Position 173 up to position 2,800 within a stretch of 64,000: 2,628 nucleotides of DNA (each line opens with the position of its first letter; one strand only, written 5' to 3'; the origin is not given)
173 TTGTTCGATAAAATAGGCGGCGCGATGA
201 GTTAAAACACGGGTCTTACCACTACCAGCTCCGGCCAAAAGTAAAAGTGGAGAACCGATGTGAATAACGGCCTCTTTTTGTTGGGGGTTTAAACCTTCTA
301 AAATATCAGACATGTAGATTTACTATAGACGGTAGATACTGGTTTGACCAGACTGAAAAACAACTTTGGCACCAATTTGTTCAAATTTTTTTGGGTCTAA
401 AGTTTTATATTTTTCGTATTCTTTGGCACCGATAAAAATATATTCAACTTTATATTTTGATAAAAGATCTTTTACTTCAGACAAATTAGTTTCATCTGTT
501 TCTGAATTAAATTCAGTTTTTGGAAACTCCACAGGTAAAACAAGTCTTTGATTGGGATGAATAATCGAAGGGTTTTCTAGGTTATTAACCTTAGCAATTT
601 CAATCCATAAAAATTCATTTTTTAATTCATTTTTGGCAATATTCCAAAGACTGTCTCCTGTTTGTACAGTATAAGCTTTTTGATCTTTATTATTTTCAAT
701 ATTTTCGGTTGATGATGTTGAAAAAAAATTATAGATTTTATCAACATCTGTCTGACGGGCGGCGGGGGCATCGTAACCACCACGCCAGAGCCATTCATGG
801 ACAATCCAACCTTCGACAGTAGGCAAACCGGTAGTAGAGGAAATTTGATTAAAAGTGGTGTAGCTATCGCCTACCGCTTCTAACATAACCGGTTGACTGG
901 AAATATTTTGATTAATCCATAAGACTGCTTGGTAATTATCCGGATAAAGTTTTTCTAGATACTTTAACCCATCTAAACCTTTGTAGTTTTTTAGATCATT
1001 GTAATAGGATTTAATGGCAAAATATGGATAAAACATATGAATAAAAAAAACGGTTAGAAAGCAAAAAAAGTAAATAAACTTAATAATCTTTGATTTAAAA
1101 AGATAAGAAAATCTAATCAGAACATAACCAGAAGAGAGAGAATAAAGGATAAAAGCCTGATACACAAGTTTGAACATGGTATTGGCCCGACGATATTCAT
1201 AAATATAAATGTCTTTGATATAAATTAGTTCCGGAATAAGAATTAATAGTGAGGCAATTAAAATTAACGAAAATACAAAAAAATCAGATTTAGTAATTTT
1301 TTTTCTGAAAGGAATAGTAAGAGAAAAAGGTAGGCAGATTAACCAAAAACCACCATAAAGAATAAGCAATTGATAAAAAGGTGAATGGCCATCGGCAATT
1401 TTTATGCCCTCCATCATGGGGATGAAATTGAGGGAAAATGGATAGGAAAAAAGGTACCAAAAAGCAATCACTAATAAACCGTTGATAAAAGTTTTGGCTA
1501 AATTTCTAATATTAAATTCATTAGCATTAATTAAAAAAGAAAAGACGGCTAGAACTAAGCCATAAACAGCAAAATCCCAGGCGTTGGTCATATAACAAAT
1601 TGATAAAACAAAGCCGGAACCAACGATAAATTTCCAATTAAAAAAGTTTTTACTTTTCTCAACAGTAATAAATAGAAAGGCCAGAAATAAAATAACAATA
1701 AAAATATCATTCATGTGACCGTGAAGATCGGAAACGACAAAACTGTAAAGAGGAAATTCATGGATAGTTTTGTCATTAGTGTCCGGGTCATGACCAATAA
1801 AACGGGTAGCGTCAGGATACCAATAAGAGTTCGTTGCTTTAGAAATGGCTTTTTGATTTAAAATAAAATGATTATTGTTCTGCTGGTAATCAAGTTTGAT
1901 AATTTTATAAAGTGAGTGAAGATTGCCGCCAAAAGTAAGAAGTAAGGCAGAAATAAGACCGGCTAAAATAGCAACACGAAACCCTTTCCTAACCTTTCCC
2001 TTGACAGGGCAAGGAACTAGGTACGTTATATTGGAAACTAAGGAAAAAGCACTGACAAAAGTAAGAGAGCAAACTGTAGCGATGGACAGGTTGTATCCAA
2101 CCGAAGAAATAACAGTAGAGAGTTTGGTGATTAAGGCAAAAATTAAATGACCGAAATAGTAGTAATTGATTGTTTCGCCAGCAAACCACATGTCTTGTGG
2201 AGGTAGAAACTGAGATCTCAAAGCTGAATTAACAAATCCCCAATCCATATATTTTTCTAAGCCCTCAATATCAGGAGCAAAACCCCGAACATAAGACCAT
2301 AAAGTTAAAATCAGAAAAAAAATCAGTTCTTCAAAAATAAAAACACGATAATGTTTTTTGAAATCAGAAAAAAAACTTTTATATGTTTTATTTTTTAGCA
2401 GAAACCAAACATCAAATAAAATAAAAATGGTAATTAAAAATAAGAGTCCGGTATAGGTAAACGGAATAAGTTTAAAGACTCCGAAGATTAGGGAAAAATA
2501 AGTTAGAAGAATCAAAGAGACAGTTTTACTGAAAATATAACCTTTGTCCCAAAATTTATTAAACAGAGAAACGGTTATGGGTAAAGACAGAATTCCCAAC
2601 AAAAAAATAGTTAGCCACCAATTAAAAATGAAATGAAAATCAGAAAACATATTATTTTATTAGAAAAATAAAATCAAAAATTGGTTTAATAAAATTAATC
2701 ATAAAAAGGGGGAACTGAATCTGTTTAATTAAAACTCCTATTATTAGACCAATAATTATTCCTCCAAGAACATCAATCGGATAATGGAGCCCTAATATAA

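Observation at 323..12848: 12.5-kb uninterrupted cell-envelope operon starting with MurJ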

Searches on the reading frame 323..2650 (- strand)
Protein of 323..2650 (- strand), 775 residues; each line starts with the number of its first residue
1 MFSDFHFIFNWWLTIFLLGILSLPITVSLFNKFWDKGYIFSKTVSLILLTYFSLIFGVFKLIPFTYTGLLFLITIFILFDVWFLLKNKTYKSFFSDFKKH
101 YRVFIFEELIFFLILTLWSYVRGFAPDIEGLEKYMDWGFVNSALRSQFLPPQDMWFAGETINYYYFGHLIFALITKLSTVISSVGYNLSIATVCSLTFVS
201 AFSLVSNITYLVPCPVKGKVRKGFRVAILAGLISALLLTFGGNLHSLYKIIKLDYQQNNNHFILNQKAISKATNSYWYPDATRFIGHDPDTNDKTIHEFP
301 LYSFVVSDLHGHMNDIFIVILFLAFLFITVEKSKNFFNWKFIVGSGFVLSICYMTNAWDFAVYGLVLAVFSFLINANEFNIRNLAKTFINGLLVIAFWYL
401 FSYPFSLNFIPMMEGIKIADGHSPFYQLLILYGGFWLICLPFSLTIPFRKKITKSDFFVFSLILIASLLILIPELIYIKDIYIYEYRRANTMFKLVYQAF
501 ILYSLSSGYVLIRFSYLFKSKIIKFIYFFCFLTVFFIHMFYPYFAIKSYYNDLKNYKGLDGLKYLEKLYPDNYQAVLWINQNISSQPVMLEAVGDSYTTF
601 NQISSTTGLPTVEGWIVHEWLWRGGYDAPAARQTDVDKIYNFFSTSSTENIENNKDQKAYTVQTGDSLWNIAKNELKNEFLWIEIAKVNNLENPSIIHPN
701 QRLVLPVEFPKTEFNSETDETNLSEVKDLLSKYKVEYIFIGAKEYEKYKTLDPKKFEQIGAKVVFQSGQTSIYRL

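Call 5: search_protein_families(library=pfam, proteins=[window:323-2650:-], max_evalue=0.01)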
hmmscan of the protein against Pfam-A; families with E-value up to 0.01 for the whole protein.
window:323-2650:- (775 aa): 2 families
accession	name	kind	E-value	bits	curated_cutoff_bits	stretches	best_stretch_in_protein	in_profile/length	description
PF10060.15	DUF2298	-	1.4e-93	315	27.8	2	48-445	1-385/488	Uncharacterized membrane protein (DUF2298)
PF01476.26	LysM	-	4.5e-08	33.4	20.9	1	660-706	1-43/43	LysM domain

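Call 51: search_solved_structures(query=A5, max_evalue=1, show_alignments=1)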
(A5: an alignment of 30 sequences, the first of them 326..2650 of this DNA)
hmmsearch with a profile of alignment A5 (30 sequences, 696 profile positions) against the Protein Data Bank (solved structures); distinct sequences matched with E-value up to 1: 0.

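Call 52: search_protein_families(library=ncbifam, proteins=[window:323-2650:-], max_evalue=0.001)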
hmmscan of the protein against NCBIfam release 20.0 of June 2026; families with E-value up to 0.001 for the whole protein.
window:323-2650:- (775 aa): 7 families
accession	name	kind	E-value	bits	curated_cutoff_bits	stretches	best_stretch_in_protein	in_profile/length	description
TIGR03662.1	Chlor_Arch_YYY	subfamily_domain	3.1e-142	475.7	300.25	3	6-445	4-426/727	chlor_Arch_YYY domain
NF010723.1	PRK14125.1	equivalog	4e-06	26.7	60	1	646-708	21-87/87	cell division suppressor protein YneA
NF008399.0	PRK11198.1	equivalog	1.3e-05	25.6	134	1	652-707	90-147/149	peptidoglycan-binding protein LysM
NF052398.1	Agg_Promo_Fact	equivalog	2.6e-05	24.5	170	1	650-721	22-89/202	aggregation-promoting factor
TIGR02899.1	spore_safA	subfamily_domain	4.1e-05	23.4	67.85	1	662-706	1-43/44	SafA/ExsA family spore coat assembly protein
NF050804.1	CellDivDipMCaul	equivalog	0.00012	21.1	900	1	653-709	180-233/634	cell division endopeptidase DipM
NF004974.0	PRK06347.1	equivalog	0.00053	19.1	701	1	645-704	318-522/592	1,4-beta-N-acetylmuramoylhydrolase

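Call 65: find_homologous_proteins(query=window:323-2650:-, max_evalue=0.00001)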
Query window:323-2650:- (775 aa): 5851 proteins with E <= 0.00001 among 8000 candidates; the best 120 are listed.
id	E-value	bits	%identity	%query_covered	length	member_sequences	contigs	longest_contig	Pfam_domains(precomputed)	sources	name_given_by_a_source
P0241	0.0e+0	1748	100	100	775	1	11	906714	PF10060.16,PF01476.27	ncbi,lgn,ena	-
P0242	0.0e+0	1322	86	83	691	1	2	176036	PF10060.16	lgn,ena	-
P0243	0.0e+0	1303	82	84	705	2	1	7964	PF10060.16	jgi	jgi:uncharacterized membrane protein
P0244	0.0e+0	1269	80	85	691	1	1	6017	PF10060.16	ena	-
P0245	0.0e+0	1267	80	85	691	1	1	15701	PF10060.16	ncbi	-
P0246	0.0e+0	1234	78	85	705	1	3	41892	PF10060.16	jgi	-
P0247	0.0e+0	1226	77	84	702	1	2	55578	PF10060.16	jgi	-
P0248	0.0e+0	1221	77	84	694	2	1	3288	PF10060.16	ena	-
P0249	0.0e+0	1175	75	84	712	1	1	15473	PF10060.16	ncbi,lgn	-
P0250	0.0e+0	1153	73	85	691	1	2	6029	PF10060.16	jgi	jgi:uncharacterized membrane protein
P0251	0.0e+0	1124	69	86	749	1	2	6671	PF10060.16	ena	-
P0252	0.0e+0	1081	70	84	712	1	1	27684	PF10060.16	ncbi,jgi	-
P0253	0.0e+0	1068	68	84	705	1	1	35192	PF10060.16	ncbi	-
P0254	0.0e+0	1067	70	84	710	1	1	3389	PF10060.16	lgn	-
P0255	0.0e+0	1064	67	84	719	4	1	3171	PF10060.16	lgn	-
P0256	0.0e+0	1062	69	84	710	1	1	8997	PF10060.16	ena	-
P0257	0.0e+0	1060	68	84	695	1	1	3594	PF10060.16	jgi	jgi:uncharacterized membrane protein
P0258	0.0e+0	1057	68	85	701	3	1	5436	PF10060.16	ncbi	-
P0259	0.0e+0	1049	69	83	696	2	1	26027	PF10060.16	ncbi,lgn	-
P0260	0.0e+0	1032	67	85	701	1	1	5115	PF10060.16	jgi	jgi:uncharacterized membrane protein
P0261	0.0e+0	1026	59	100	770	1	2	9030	PF10060.16,PF01476.27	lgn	-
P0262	0.0e+0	1023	59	100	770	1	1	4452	PF10060.16,PF01476.27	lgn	-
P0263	0.0e+0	1023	69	83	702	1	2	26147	PF10060.16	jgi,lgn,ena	-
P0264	0.0e+0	1019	67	83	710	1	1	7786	PF10060.16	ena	-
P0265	0.0e+0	1018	67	83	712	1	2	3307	PF10060.16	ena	-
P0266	0.0e+0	1017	67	83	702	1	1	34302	PF10060.16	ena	-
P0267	0.0e+0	1017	58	100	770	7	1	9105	PF10060.16,PF01476.27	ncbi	-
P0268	0.0e+0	1016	60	100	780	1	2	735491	PF10060.16,PF01476.27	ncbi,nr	ncbi:MAG: DUF2298 domain-containing protein [Candidatus Shapirobacteria bacterium]|nr:DUF2298 domain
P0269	0.0e+0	1013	65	84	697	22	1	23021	PF10060.16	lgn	-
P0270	0.0e+0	1011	66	83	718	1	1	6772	PF10060.16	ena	-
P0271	0.0e+0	1011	66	85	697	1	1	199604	PF10060.16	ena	-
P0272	6.3e-298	1009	65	83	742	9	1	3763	PF10060.16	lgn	-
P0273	1.9e-297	1007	65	85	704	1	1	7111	PF10060.16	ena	-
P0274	2.0e-297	1007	65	85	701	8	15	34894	PF10060.16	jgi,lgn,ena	-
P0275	2.0e-297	1007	67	84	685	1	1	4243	PF10060.16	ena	-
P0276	2.0e-297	1007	66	85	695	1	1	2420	PF10060.16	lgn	-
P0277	2.1e-297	1007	66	83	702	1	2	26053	PF10060.16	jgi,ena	-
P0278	5.7e-296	1002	65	83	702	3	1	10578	PF10060.16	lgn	-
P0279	1.8e-295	1001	57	100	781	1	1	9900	PF10060.16,PF23457.2,PF01476.27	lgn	-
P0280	9.5e-295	998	66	83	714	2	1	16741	PF10060.16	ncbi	-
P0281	8.0e-294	995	59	100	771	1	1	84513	PF10060.16,PF01476.27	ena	-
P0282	8.5e-294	995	67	84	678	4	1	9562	PF10060.16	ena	-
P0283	9.5e-294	995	67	83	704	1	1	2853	PF10060.16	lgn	-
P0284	5.1e-292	989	66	83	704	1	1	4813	PF10060.16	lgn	-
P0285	4.7e-291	986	64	85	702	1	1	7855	PF10060.16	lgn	-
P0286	1.1e-289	981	66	84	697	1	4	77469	PF10060.16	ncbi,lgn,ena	-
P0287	1.9e-285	967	65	83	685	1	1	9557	PF10060.16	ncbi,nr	ncbi:MAG: DUF2298 domain-containing protein, partial [Candidatus Shapirobacteria bacterium]|nr:DUF22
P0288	1.3e-284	965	58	100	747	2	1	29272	PF10060.16,PF01476.27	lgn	-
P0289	2.1e-283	961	58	100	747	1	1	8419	PF10060.16,PF01476.27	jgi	-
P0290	2.4e-281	954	57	100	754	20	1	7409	PF10060.16,PF01476.27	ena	-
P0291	3.2e-279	947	64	83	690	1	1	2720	PF10060.16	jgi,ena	-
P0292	1.2e-278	945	67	75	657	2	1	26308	PF10060.16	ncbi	-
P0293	2.2e-278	944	64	83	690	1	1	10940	PF10060.16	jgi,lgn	-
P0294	2.1e-276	937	56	100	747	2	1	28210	PF10060.16,PF01476.27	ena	-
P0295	2.4e-276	937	64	83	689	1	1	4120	PF10060.16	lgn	-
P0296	2.0e-274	931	55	100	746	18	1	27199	PF10060.16,PF01476.27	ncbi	-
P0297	1.2e-270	918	62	83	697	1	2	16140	PF10060.16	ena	-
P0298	2.7e-270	917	62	83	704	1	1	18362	PF10060.16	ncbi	-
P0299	1.2e-269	915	55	100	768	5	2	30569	PF10060.16,PF01476.27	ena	-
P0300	1.8e-269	915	62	83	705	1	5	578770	PF10060.16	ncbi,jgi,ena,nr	ncbi:MAG TPA: DUF2298 domain-containing protein [Candidatus Woesebacteria bacterium]|nr:DUF2298 doma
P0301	3.2e-269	914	62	84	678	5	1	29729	PF10060.16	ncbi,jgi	ncbi:MAG: DUF2298 domain-containing protein [Candidatus Shapirobacteria bacterium]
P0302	4.5e-269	913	60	82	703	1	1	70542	PF10060.16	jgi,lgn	jgi:uncharacterized membrane protein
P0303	6.9e-269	913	63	83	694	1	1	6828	PF10060.16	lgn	-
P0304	8.0e-269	912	61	83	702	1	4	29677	PF10060.16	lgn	-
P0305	9.9e-269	912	61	84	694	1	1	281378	PF10060.16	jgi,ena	-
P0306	9.4e-267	906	60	83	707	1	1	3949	PF10060.16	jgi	jgi:uncharacterized membrane protein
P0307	3.7e-266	904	61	83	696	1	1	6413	PF10060.16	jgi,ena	-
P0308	3.9e-266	904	60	84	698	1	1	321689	PF10060.16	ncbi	-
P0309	5.0e-266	903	62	83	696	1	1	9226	PF10060.16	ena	-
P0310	6.0e-266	903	62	83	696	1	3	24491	PF10060.16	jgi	-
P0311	8.4e-266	902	61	84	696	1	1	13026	PF10060.16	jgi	jgi:uncharacterized membrane protein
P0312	9.1e-266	902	60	83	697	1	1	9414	PF10060.16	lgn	-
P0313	4.0e-265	900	61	85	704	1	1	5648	PF10060.16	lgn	-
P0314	4.5e-265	900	62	83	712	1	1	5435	PF10060.16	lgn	-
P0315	5.1e-265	900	61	85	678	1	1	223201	PF10060.16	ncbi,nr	ncbi:MAG: DUF2298 domain-containing protein [Candidatus Shapirobacteria bacterium]|nr:DUF2298 domain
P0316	1.3e-264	899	61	83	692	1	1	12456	PF10060.16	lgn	-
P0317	2.0e-264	898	59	83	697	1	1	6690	PF10060.16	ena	-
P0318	3.6e-264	897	61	83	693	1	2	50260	PF10060.16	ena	-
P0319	7.1e-264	896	60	86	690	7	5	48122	PF10060.16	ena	-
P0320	7.7e-264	896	60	85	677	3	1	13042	PF10060.16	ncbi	-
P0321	8.7e-264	896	61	85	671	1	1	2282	PF10060.16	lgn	-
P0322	9.5e-264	896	61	85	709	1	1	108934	PF10060.16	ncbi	-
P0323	9.6e-264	896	61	83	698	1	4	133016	PF10060.16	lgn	-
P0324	3.0e-263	894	59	83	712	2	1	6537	PF10060.16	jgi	-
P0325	4.7e-263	893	61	84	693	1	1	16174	PF10060.16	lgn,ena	-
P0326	5.4e-263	893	60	85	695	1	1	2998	PF10060.16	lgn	-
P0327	3.1e-262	891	62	83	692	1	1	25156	PF10060.16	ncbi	-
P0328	4.9e-262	890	60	84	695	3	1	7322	PF10060.16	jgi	-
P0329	7.8e-262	889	60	83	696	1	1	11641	PF10060.16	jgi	-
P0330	8.2e-262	889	60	86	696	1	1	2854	PF10060.16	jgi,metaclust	metaclust:\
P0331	1.8e-261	888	60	84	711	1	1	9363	PF10060.16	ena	-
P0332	1.8e-261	888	58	88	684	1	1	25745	PF10060.16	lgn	-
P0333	2.9e-261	887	58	85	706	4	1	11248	PF10060.16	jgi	-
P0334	4.3e-261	887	59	84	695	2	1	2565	PF10060.16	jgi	jgi:uncharacterized membrane protein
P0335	4.6e-261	887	59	83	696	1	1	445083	PF10060.16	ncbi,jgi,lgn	ncbi:MAG: DUF2298 domain-containing protein [Candidatus Shapirobacteria bacterium]|jgi:uncharacteriz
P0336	8.6e-261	886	60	85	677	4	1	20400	PF10060.16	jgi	-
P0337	1.5e-260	885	60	83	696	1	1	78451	PF10060.16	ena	-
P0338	1.6e-260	885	60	83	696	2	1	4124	PF10060.16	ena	-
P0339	1.8e-260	885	61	85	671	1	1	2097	PF10060.16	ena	-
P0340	8.8e-260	883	59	82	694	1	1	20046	PF10060.16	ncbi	ncbi:MAG: DUF2298 domain-containing protein, partial [Candidatus Shapirobacteria bacterium]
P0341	1.0e-259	882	60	83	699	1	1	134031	PF10060.16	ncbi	-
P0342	1.4e-259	882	60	83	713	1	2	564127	PF10060.16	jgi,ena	-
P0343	2.9e-259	881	60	83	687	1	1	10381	PF10060.16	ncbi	-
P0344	4.4e-259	880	59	83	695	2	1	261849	PF10060.16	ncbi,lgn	-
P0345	6.6e-259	880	59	83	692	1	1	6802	PF10060.16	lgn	-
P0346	7.1e-259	880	58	85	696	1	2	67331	PF10060.16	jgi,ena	-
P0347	7.2e-259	879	60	83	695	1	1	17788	PF10060.16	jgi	-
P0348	1.3e-258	879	60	83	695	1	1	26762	PF10060.16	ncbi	-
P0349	1.5e-258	878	61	82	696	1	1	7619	PF10060.16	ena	-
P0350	2.3e-258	878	61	84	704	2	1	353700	PF10060.16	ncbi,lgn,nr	ncbi:MAG: DUF2298 domain-containing protein [Candidatus Shapirobacteria bacterium]|nr:DUF2298 domain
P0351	4.8e-258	877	57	86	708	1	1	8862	PF10060.16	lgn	-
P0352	5.2e-258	877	60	83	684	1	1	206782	PF10060.16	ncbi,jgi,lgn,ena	ncbi:MAG: DUF2298 domain-containing protein [Candidatus Shapirobacteria bacterium]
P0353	5.8e-258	876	58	85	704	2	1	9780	PF10060.16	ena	-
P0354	8.8e-258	876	58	84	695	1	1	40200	PF10060.16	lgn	-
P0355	9.8e-258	876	57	84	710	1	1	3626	PF10060.16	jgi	-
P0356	1.2e-257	875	59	83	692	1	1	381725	PF10060.16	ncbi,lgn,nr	ncbi:DUF2298 domain-containing protein [Patescibacteria group bacterium]|nr:DUF2298 domain-containin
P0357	1.7e-257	875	61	83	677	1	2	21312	PF10060.16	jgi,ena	-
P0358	2.7e-257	874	58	86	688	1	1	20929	PF10060.16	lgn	-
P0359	2.9e-257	874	62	83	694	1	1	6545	PF10060.16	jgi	-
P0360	3.5e-257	874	60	84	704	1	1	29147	PF10060.16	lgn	-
